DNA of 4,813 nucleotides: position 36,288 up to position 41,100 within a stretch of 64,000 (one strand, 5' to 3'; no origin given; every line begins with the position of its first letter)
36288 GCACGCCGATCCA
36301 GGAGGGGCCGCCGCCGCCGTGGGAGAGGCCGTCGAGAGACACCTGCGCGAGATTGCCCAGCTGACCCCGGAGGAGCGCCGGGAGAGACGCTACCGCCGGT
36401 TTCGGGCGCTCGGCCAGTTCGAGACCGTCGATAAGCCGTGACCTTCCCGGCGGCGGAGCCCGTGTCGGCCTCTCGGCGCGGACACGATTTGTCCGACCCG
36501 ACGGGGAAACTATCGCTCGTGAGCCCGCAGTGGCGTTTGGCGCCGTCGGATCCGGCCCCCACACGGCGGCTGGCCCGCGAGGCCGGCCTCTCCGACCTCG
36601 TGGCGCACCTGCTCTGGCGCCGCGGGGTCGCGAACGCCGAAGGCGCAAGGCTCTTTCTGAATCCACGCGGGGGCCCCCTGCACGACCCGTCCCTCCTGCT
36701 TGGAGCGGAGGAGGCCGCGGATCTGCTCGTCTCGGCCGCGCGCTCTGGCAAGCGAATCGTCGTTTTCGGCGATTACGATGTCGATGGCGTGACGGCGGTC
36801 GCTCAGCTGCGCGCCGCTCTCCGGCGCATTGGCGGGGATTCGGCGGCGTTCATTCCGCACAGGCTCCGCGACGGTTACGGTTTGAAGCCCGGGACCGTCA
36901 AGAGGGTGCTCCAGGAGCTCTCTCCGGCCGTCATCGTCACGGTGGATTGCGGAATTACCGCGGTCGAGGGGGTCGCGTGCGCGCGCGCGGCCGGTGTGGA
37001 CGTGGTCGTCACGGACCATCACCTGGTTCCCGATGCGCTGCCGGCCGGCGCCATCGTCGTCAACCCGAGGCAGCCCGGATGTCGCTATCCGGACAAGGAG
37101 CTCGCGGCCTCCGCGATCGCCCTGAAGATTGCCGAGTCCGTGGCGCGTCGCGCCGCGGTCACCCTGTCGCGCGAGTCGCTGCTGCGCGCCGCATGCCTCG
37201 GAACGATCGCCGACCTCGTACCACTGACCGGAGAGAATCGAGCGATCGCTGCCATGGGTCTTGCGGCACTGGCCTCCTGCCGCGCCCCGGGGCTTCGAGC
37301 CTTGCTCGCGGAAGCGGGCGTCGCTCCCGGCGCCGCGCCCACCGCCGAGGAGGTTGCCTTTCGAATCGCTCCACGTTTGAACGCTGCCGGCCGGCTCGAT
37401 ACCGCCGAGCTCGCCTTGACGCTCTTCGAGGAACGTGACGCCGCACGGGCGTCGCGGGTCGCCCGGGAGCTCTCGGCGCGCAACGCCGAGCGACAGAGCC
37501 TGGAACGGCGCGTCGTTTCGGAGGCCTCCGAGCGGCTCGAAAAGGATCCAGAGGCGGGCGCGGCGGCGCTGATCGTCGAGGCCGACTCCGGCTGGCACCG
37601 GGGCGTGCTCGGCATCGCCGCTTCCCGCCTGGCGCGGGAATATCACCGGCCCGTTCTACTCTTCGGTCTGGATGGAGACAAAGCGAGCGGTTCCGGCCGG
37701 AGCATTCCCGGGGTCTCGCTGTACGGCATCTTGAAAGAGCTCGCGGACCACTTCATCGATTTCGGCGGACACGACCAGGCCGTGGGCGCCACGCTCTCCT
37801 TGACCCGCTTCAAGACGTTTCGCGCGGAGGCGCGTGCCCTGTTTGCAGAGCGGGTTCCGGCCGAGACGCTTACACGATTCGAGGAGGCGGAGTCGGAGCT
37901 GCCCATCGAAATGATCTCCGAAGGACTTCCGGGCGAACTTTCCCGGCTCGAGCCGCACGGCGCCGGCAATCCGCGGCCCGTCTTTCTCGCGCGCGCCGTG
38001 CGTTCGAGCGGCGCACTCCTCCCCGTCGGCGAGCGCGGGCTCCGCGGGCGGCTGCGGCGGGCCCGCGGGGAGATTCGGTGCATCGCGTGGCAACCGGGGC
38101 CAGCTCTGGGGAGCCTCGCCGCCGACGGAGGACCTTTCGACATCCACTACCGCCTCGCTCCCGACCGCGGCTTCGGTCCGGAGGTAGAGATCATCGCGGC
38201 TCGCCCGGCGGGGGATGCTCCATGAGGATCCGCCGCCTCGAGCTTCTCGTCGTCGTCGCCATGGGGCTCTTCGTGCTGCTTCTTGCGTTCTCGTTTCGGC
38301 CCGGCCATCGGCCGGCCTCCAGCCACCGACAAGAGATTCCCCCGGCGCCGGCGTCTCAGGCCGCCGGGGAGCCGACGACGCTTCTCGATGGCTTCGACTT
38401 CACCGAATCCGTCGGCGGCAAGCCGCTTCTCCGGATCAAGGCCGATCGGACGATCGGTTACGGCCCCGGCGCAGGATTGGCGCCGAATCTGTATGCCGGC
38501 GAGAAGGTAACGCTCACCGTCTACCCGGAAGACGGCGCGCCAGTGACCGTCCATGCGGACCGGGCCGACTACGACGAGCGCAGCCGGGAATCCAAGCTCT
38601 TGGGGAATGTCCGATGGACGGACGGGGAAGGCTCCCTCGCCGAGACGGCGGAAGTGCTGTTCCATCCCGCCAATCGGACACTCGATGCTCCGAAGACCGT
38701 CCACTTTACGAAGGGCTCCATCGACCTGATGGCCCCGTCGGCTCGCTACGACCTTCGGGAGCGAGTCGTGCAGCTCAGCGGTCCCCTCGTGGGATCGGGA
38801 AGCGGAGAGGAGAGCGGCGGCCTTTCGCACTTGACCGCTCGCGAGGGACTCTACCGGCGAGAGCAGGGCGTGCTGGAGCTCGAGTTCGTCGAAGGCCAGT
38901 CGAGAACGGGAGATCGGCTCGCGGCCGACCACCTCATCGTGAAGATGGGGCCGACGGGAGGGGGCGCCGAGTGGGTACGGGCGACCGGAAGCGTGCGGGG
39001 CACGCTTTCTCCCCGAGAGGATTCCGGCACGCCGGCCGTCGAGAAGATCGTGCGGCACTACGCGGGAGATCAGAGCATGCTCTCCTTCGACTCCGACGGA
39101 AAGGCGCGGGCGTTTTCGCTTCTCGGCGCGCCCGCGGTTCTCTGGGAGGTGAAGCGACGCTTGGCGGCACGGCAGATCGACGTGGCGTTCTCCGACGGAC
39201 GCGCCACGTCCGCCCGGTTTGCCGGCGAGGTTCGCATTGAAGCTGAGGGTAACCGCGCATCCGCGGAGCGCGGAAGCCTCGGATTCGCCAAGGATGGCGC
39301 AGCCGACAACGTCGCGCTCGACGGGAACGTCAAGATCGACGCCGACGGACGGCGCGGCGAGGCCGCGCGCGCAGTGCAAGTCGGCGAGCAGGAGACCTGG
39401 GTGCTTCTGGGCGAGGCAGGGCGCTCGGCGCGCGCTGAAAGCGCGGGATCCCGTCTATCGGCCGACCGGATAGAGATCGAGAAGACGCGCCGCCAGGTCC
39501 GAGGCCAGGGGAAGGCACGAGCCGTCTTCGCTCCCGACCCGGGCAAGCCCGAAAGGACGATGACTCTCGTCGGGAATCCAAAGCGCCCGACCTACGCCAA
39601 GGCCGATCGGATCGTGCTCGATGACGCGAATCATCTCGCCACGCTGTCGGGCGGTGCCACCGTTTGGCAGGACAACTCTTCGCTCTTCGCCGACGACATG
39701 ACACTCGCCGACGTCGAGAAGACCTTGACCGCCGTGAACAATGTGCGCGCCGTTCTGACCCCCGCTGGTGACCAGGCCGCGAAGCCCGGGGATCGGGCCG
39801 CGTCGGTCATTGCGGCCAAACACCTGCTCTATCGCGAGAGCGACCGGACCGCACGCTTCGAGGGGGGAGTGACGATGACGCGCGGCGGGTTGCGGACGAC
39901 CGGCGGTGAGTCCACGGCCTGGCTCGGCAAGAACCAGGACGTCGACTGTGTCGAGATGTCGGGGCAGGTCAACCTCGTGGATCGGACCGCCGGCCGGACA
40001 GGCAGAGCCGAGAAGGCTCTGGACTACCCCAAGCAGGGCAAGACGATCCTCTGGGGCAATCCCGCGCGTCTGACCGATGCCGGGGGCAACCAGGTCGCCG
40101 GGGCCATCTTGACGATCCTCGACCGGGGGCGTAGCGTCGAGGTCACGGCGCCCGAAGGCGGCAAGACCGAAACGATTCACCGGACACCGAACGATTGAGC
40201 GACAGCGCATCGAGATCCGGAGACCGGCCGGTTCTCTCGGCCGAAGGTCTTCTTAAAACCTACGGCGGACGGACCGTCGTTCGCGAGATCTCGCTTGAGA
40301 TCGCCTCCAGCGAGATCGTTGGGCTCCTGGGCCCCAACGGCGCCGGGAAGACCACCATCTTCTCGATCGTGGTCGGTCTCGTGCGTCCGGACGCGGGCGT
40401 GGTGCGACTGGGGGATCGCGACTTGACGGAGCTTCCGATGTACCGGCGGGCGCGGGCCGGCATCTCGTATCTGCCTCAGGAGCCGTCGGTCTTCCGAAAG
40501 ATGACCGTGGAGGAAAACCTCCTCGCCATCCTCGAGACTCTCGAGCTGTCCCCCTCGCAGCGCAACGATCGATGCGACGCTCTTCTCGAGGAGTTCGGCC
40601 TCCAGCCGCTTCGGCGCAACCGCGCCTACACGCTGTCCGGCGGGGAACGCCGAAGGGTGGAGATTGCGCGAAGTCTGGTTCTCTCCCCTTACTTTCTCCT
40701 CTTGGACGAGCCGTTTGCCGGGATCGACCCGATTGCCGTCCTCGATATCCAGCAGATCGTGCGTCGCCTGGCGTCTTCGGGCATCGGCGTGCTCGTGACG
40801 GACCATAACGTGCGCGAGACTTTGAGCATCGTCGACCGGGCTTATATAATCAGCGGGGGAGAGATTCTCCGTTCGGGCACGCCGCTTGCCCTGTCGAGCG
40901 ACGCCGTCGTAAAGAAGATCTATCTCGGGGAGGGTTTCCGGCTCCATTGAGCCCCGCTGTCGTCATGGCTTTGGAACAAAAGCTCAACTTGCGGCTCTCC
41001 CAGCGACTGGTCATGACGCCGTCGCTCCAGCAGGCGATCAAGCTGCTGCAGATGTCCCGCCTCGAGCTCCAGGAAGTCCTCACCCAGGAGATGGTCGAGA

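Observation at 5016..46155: A family of heptad-periodic, lower-GC intergenic elements placed between co-directional genes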

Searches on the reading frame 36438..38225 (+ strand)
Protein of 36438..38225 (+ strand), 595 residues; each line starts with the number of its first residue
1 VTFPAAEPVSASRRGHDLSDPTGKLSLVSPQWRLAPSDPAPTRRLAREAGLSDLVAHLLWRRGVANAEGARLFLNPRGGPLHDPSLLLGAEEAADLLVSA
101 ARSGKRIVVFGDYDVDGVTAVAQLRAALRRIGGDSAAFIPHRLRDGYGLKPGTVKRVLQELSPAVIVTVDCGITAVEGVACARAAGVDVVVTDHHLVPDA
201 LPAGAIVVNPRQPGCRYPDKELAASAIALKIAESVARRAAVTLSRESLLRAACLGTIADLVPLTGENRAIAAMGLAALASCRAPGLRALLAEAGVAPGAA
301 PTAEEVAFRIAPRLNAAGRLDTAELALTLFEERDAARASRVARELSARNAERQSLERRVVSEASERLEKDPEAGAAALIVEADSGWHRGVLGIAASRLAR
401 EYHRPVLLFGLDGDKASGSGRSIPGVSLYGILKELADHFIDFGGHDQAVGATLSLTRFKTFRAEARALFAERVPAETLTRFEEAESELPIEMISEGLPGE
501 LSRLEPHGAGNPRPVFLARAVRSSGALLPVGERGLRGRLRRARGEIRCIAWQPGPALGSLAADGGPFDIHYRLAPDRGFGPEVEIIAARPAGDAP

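Call 77: search_protein_families(library=pfam, max_evalue=0.00001, proteins=[window:36438-38225:+])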
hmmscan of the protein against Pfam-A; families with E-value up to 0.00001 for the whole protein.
window:36438-38225:+ (595 aa): 3 families
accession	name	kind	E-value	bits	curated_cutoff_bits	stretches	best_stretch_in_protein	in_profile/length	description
PF01368.27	DHH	-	1.1e-21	77.8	28.1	1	106-256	1-125/125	DHH family, N-terminal domain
PF02272.25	DHHA1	-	1.6e-14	54.6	25.9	1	378-470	4-101/102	DHHA1 domain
PF17768.7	RecJ_OB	-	6.6e-11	42.7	27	1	486-574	3-91/107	RecJ OB domain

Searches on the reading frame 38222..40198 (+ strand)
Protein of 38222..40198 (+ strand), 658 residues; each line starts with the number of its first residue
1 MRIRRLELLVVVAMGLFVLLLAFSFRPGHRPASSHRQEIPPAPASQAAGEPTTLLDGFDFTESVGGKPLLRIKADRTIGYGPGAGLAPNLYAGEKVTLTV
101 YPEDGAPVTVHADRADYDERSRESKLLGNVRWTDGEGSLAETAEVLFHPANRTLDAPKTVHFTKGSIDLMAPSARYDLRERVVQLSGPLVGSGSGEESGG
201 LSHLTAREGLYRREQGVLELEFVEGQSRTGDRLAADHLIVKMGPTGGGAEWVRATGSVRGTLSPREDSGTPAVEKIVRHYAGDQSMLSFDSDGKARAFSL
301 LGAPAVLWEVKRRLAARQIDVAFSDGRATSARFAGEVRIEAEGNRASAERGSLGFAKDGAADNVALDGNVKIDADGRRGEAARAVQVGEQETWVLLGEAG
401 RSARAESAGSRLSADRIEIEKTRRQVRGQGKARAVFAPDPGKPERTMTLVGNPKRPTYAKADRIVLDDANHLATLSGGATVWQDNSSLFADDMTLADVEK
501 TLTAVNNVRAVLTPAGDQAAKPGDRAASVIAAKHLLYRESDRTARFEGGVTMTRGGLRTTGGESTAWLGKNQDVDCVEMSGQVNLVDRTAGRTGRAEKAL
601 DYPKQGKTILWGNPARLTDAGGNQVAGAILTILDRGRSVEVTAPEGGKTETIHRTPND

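Call 77: search_protein_families(library=pfam, max_evalue=0.00001, proteins=[window:38222-40198:+])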
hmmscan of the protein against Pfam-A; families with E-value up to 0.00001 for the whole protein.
window:38222-40198:+ (658 aa): 2 families
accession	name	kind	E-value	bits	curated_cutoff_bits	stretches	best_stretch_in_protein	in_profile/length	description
PF03968.19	LptD_N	-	2.7e-20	73.1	20.4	0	410-496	29-108/113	LptA/(LptD N-terminal domain) LPS transport protein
PF06835.18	LptC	-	1.3e-06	28.6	21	0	41-186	22-167/175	Lipopolysaccharide-assembly, LptC-related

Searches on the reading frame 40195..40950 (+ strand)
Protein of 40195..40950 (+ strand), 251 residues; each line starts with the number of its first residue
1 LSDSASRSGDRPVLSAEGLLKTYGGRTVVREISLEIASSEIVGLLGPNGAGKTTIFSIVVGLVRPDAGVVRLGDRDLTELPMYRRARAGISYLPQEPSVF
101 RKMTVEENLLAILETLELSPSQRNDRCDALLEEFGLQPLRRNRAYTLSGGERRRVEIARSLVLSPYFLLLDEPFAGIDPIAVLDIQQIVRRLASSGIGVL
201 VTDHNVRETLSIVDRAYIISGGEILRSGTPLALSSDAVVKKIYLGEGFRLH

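Call 77: search_protein_families(library=pfam, max_evalue=0.00001, proteins=[window:40195-40950:+])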
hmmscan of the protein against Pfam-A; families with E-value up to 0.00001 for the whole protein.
window:40195-40950:+ (251 aa): 1 family
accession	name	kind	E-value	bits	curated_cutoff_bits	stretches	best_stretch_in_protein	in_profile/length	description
PF00005.33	ABC_tran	-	6.4e-36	124.4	25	1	30-175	2-137/137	ABC transporter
